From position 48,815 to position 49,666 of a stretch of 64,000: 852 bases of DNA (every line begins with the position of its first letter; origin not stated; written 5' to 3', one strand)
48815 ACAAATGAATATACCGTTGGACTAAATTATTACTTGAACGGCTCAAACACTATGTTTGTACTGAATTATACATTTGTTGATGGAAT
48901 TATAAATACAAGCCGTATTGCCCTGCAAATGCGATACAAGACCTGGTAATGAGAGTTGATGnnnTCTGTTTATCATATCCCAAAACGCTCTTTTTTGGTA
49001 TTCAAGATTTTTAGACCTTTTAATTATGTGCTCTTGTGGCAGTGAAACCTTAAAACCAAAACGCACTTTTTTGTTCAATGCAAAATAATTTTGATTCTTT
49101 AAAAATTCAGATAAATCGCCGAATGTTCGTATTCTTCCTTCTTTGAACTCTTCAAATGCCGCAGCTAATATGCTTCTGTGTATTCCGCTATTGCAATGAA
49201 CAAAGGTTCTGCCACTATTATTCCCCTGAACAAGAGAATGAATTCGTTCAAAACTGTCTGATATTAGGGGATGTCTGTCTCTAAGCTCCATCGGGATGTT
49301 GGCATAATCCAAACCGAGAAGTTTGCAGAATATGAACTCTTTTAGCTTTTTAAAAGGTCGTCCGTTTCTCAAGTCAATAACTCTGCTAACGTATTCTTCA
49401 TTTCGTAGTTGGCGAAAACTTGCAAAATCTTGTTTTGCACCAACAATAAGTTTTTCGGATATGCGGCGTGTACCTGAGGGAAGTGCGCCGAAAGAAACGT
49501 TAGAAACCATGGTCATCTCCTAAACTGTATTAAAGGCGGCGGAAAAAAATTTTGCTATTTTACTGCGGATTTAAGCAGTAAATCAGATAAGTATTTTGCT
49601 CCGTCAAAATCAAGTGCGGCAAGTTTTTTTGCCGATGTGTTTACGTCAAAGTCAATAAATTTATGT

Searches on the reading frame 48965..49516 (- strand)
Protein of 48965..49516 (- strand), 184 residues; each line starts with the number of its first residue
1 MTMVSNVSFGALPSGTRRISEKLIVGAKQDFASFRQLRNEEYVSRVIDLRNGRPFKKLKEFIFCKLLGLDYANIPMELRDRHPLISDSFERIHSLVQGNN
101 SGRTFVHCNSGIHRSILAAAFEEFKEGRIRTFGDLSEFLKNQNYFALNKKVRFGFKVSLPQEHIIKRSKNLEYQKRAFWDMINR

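Call 13: search_protein_families(library=pfam, proteins=[window:48965-49516:-], max_evalue=1)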
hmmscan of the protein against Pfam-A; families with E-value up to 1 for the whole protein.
window:48965-49516:- (184 aa): 2 families
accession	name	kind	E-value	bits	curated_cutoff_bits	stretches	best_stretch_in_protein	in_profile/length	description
PF00782.25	DSPc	-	0.0023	18.2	33.5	1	46-116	22-88/133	Dual specificity phosphatase, catalytic domain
PF22741.1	PTP-NADK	-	0.074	12.9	27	1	43-115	49-121/163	DSP-PTPase phosphatase fused to NAD+ Kinase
